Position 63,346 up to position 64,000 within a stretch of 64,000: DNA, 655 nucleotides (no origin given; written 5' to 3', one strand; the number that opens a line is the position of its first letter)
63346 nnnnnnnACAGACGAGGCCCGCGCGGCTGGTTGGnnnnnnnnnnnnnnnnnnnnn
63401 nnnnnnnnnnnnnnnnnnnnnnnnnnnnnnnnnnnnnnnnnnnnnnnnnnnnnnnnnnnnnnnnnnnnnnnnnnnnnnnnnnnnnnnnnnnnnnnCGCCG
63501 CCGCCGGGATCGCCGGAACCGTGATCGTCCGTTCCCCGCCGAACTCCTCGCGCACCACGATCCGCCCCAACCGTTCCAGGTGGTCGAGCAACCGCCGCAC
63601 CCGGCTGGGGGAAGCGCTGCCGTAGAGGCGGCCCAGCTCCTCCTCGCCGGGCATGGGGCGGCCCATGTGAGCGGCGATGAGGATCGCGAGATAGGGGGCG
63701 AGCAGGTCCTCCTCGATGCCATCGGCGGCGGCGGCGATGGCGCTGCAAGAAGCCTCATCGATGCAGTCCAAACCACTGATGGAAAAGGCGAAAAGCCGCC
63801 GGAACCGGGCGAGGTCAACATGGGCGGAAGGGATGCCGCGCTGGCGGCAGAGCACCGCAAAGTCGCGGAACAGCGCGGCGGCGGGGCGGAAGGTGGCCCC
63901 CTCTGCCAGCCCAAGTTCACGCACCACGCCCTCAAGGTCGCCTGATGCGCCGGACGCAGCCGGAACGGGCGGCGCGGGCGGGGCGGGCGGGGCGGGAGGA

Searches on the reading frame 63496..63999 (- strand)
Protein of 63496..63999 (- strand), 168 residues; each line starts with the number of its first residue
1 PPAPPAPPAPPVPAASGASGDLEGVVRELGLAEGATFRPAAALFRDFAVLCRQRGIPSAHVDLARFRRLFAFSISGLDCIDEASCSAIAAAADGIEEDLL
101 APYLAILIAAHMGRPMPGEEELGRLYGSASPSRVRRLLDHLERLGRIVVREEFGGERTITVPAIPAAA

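Call 11: search_protein_families(library=pfam, proteins=[window:63496-63999:-])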
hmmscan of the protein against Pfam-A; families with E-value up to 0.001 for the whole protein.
window:63496-63999:- (168 aa): 0 families

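Call 15: search_protein_families(library=ncbifam, proteins=[window:63496-63999:-])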
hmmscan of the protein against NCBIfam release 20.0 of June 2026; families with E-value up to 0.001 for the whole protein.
window:63496-63999:- (168 aa): 0 families

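Call 77: search_protein_families(library=pfam, proteins=[window:63496-63999:-], max_evalue=1)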
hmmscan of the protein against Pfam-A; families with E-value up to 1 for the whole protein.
window:63496-63999:- (168 aa): 1 family
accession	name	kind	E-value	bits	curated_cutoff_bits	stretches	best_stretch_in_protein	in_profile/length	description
PF09012.17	FeoC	-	0.2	12.2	21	1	128-152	25-49/69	FeoC like transcriptional regulator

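Call 84: predict_structure(protein=window:63496-63900:-)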
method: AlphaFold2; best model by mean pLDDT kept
length: 135 residues; sequences in the alignment: 1
mean_pLDDT: 60.5   pTM: 0.56
mean pLDDT of the five models: 60.5, 58.5, 56.9, 56.7, 54.8
residues with pLDDT >= 90: 0; 70-90: 42; 50-70: 47; < 50: 46
segments of 3 or more residues with pLDDT < 50: 1-13, 15-45
pLDDT, mean of each block of 10 residues (from residue 1): 40 47 38 42 51 68 66 74 68 62 82 80 74 49
secondary structure, 60 per line:
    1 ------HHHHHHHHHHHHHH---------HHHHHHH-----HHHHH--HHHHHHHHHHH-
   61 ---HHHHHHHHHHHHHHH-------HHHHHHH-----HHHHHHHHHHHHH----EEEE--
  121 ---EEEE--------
elements in order: H7-20 H30-36 H42-46 H49-59 H64-78 H86-92 H98-110 E115-118 E124-127

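Call 86: fold_search(model_id=the predicted structure, library=pdb)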
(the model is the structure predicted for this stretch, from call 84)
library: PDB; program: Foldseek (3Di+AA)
matches with E <= 10: 1032; with E <= 0.001: 0
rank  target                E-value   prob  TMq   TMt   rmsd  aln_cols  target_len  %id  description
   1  3eco_A                9.4e-02  0.96  0.39  0.39  10.2       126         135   13  Crystal structure of MepR, a transcription regulator of the Staphylococcus aureus multidrug efflux pump MepA (released 2009-02-10)
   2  2mh2_MODEL_1_A        1.1e-01  0.97  0.34  0.61   2.8        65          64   17  Structural insights into the DNA recognition and protein interaction domains reveal fundamental homologous DNA (released 2014-04-16)
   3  4pql_B                1.1e-01  0.92  0.42  0.44   8.0       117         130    9  N-Terminal domain of DNA binding protein (released 2014-06-11)
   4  3fm5_B                1.1e-01  0.94  0.41  0.39   8.2       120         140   16  X-ray crystal structure of transcriptional regulator (MarR family) from Rhodococcus sp. RHA1 (released 2009-02-03)
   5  3nqo_A                1.3e-01  0.93  0.41  0.31  11.5       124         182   12  Crystal structure of a MarR family transcriptional regulator (CD1569) from Clostridium difficile 630 at 2.20 A resolut (released 2010-07-21)
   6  3jso_B                1.4e-01  1.00  0.43  0.32   2.6        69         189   20  Classic Protein With a New Twist: crystal structure of a LexA repressor DNA complex (released 2010-08-18)
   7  22oz_D                1.4e-01  0.80  0.40  0.34  11.2       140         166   18  Structural insights into HpaR-mediated recognition of hrpX and hrpG in Xanthomonas campestris pv. campestris (released 2026-03-11)
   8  3jsp_B                1.5e-01  1.00  0.44  0.32   2.5        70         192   20  Classic Protein With a New Twist: crystal structure of a LexA repressor DNA complex (released 2010-08-18)
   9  4pt7_B                1.6e-01  0.89  0.43  0.44   7.8       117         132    9  Structure of initiator (released 2014-06-25)
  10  4lln_C                1.7e-01  0.91  0.39  0.39   9.5       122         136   16  Crystal structure of S. aureus MepR-DNA complex (released 2014-05-14)
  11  4pql_A                1.7e-01  0.84  0.41  0.43   8.1       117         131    9  N-Terminal domain of DNA binding protein (released 2014-06-11)
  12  2v79_A                2.0e-01  0.90  0.39  0.44   5.7        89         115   16  Crystal Structure of the N-terminal domain of DnaD from Bacillus Subtilis (released 2008-01-15)
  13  1jhh_A                2.1e-01  1.00  0.43  0.31   2.2        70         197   20  LEXA S119A MUTANT (released 2001-09-19)
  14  4i99_C                2.1e-01  0.96  0.36  0.61   3.5        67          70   24  Crystal structure of the SmcHead bound to the C-winged helix domain of ScpA (released 2013-01-30)
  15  6pco_B                2.1e-01  0.69  0.33  0.33  10.3       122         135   12  Mechanism for regulation of DNA binding of Bordetella bronchiseptica BpsR by 6-hydroxynicotinic acid (released 2019-11-06)
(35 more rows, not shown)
